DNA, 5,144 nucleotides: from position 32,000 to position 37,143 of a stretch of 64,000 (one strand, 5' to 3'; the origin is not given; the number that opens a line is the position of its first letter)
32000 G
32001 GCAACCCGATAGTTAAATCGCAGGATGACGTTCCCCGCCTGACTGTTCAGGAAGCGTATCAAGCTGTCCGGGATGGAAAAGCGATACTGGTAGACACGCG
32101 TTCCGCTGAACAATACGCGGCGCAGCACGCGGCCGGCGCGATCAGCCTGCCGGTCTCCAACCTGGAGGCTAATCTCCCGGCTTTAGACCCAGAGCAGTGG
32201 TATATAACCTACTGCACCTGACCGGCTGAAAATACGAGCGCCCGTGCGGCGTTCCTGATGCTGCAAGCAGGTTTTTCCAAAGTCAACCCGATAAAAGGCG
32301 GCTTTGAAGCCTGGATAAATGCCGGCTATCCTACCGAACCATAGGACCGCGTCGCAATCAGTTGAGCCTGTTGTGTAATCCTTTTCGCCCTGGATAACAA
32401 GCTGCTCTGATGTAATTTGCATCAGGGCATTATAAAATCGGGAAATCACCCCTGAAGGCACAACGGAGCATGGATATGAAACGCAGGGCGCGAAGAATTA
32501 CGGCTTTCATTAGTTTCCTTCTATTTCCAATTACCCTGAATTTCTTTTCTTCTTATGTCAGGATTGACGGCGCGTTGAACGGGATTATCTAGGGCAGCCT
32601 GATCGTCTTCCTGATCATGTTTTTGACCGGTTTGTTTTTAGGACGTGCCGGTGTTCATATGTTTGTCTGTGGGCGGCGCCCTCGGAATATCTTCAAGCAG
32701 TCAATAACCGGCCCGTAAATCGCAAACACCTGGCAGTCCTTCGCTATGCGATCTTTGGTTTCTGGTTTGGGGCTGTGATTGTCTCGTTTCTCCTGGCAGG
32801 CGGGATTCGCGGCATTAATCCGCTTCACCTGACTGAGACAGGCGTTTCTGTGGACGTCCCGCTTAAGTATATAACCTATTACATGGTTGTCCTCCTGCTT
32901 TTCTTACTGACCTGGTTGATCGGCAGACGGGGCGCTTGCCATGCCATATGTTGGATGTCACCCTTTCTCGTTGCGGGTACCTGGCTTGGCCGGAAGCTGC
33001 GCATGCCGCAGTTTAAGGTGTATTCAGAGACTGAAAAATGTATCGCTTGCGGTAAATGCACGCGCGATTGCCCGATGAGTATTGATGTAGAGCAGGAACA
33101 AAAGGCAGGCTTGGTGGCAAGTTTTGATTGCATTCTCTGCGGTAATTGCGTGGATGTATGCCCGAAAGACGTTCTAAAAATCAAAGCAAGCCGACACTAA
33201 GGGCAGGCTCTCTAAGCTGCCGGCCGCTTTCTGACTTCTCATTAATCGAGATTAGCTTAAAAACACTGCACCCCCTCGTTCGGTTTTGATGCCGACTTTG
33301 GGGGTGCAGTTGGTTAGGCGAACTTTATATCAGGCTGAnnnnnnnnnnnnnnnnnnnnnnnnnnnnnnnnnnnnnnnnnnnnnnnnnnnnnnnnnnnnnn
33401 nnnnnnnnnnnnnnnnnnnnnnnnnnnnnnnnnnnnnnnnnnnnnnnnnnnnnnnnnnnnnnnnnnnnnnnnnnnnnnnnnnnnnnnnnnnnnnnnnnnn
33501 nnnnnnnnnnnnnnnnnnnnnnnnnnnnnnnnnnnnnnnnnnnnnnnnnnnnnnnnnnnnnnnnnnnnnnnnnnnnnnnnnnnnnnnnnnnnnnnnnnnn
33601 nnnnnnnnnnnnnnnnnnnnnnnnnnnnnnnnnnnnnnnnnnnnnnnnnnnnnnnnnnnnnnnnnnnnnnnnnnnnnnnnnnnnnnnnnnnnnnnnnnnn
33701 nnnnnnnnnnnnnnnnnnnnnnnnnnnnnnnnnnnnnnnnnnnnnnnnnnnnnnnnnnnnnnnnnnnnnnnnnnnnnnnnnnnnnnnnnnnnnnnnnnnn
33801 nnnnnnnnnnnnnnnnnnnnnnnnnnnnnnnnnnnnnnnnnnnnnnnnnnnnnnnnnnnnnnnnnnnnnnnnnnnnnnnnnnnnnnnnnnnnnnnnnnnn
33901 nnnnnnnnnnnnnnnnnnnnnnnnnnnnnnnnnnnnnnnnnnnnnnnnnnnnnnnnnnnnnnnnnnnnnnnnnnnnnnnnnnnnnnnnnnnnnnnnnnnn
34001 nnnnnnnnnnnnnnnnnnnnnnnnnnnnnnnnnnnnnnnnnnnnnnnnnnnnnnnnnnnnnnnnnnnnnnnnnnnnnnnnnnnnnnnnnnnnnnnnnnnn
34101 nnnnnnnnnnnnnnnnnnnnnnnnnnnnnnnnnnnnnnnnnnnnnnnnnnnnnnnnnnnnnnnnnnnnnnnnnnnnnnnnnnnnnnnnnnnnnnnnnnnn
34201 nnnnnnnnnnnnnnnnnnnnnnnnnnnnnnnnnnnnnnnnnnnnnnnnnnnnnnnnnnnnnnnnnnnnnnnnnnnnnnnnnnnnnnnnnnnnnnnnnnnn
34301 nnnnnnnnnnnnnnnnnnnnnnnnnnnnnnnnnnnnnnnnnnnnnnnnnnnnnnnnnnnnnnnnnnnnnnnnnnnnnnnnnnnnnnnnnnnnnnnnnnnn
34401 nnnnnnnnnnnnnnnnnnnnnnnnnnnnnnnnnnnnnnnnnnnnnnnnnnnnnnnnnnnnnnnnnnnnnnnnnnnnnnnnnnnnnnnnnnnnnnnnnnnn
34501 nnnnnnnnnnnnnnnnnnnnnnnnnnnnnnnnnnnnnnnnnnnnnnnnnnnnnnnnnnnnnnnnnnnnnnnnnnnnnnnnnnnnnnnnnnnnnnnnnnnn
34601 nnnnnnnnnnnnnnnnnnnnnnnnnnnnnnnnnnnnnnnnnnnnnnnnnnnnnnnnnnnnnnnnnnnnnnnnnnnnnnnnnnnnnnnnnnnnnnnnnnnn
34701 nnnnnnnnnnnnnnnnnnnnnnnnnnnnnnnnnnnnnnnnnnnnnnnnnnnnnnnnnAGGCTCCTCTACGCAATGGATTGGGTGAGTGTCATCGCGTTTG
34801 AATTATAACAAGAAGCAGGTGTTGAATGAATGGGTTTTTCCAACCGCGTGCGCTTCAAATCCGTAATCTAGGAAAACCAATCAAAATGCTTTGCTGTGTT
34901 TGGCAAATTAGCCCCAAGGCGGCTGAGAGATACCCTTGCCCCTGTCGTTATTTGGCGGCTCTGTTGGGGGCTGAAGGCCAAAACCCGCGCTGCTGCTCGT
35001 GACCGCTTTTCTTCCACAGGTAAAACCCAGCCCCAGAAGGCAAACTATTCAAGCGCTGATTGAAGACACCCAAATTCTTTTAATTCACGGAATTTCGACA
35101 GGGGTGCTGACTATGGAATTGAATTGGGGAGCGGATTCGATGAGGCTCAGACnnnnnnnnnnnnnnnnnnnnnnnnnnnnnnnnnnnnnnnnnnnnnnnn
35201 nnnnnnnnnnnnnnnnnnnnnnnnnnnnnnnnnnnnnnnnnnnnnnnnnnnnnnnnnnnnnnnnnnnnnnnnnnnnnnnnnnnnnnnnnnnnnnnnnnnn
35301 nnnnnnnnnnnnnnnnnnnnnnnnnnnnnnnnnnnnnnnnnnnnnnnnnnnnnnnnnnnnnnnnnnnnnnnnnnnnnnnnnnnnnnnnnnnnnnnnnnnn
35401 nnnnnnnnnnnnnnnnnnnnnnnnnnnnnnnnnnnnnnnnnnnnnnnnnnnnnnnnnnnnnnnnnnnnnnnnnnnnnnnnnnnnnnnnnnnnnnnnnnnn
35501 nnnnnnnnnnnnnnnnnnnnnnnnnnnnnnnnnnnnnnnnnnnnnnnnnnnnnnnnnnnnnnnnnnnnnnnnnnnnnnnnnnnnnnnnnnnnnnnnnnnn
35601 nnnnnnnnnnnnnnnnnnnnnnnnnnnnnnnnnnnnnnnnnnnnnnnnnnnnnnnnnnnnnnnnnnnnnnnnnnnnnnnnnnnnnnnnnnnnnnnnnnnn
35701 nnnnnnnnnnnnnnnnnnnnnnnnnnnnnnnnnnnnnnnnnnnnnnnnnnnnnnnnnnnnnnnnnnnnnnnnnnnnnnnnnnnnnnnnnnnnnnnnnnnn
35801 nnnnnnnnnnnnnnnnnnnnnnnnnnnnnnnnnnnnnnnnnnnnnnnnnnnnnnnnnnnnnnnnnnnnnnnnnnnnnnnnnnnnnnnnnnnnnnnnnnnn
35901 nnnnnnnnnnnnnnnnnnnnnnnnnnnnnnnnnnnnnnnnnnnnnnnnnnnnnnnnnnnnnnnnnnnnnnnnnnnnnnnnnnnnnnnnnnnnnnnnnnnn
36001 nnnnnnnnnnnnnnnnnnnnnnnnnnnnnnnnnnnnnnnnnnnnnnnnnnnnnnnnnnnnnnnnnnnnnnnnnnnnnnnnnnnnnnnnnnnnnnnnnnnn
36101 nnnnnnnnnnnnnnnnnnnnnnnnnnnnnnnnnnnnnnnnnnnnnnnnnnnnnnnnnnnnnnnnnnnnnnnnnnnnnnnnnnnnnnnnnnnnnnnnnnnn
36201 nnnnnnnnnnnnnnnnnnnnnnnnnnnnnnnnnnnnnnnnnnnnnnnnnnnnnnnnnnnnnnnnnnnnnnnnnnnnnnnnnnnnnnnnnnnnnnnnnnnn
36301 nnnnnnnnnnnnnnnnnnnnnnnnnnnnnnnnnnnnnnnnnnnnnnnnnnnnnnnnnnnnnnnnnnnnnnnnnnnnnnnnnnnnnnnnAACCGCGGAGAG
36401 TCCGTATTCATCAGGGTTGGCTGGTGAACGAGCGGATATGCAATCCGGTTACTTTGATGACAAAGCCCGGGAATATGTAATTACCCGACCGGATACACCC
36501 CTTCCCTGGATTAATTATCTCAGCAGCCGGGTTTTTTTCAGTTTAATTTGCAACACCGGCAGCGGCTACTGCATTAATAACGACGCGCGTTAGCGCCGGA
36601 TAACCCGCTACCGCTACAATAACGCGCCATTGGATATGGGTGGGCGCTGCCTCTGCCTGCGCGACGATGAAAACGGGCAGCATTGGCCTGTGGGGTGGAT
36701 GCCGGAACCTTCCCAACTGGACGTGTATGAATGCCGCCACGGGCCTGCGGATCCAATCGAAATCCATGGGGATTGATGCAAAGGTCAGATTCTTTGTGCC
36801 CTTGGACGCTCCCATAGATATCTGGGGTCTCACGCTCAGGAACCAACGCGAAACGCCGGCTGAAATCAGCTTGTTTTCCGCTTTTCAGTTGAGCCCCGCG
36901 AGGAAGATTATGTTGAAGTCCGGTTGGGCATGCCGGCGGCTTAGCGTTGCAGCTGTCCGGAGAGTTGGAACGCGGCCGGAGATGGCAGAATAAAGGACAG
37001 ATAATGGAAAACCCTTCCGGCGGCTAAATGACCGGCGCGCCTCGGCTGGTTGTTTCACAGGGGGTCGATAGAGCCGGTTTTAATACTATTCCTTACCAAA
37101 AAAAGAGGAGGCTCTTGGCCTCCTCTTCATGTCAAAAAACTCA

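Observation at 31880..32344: In-frame TGA exactly at the catalytic cysteine of a rhodanese: candidate selenocysteine site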

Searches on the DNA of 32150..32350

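Call 38: search_rna_families(source=window, start=32150, end=32350, threshold=evalue, max_evalue=10)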
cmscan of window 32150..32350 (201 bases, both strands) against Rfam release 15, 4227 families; matches with E-value up to 10: 1.
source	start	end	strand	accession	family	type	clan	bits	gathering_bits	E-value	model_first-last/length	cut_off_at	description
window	32274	32338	-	RF02172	RFPL3-AS1_2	Gene; lncRNA;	-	10.4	40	1.9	1-71/71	no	RFPL3 antisense RNA 1 conserved region 2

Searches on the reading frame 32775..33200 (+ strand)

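Call 28: search_protein_families(library=pfam, proteins=[window:32775-33200:+], max_evalue=0.0001)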
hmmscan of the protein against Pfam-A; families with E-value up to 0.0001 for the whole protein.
window:32775-33200:+ (141 aa): 11 families
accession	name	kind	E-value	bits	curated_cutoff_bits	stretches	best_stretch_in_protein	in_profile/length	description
PF13187.11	Fer4_9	-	2.2e-11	44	27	1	88-133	1-51/52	4Fe-4S dicluster domain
PF12838.12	Fer4_7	-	3.7e-11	43.8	27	1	88-133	1-52/52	4Fe-4S dicluster domain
PF13237.11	Fer4_10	-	6.6e-11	42.4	25.5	1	82-130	2-53/53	4Fe-4S dicluster domain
PF00037.32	Fer4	-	9.8e-09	35.1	21.1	1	118-134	7-23/24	4Fe-4S binding domain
PF13534.11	Fer4_17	-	2.6e-08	34.7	22.2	0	84-104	41-61/61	4Fe-4S dicluster domain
PF14697.11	Fer4_21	-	3.5e-07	30.7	35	1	86-135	5-58/59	4Fe-4S dicluster domain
PF12797.12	Fer4_2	-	1.3e-06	28.5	24.5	0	81-100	2-21/22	4Fe-4S binding domain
PF12837.12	Fer4_6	-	1.5e-06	28.3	25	0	82-101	2-21/24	4Fe-4S binding domain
PF12800.12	Fer4_4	-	1.6e-06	28.4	24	0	86-101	1-16/17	4Fe-4S binding domain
PF13183.11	Fer4_8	-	4e-06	27.7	27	0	115-133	50-68/68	4Fe-4S dicluster domain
PF13746.11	Fer4_18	-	1.2e-05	26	27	1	81-133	53-99/114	4Fe-4S dicluster domain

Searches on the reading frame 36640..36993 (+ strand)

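Call 28: search_protein_families(library=pfam, proteins=[window:36640-36993:+], max_evalue=0.0001)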
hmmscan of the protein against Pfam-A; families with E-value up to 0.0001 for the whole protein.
window:36640-36993:+ (117 aa): 1 family
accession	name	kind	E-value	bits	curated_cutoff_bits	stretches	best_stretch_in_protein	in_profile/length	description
PF06165.18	GH94_b-supersand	-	2.5e-08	34.1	23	1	28-84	79-135/251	Glycosyl hydrolase 94, supersandwich domain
